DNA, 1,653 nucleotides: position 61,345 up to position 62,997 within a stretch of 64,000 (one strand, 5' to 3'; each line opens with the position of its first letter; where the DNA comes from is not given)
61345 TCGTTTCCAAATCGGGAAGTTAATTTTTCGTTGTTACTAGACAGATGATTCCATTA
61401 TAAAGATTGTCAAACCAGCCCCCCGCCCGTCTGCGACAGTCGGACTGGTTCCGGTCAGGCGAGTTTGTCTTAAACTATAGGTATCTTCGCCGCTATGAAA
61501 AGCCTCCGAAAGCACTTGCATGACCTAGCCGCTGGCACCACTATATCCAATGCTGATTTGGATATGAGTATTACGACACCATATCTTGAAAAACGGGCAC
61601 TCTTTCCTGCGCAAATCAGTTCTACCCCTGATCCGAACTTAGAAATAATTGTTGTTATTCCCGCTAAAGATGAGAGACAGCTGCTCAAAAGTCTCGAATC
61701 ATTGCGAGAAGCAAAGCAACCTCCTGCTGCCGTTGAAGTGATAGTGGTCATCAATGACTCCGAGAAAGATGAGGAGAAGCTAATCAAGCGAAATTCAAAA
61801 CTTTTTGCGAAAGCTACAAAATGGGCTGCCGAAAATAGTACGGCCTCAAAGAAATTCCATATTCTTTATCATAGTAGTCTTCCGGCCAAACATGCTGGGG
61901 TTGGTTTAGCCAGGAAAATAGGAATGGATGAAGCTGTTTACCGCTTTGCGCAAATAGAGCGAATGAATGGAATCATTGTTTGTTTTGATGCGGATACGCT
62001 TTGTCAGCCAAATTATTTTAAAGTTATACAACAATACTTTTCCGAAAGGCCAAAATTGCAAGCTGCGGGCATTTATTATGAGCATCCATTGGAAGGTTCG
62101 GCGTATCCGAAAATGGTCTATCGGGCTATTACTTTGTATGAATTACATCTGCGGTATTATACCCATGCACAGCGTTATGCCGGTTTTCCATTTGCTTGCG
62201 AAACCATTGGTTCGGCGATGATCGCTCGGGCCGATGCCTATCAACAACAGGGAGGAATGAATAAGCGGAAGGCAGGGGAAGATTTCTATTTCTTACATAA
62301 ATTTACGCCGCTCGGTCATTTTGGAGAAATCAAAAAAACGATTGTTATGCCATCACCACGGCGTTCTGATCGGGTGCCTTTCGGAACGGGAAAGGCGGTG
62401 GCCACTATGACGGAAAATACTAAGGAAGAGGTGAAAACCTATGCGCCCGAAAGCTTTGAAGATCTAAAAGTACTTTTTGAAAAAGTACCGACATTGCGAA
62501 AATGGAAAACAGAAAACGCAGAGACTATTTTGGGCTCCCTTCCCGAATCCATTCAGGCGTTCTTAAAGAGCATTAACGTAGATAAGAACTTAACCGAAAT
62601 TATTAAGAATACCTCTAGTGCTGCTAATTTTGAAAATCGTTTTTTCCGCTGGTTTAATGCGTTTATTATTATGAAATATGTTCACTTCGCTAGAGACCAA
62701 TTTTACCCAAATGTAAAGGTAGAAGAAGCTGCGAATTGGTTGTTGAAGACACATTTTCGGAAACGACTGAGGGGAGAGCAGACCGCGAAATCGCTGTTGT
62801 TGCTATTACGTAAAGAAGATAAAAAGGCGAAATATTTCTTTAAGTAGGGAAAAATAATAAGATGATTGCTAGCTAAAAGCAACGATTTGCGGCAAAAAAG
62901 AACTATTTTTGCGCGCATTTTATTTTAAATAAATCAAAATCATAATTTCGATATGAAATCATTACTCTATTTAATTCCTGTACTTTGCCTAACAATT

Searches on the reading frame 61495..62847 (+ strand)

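Call 54: search_protein_families(library=pfam, proteins=[window:61495-62847:+], max_evalue=0.00001)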
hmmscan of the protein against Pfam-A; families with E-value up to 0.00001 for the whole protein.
window:61495-62847:+ (450 aa): 2 families
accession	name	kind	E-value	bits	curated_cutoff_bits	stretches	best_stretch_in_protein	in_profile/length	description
PF00535.33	Glycos_transf_2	-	6.3e-09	36.4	23.3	1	53-240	2-156/168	Glycosyl transferase family 2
PF13641.12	Glyco_tranf_2_3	-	1.1e-07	32.6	27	1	51-258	3-182/230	Glycosyltransferase like family 2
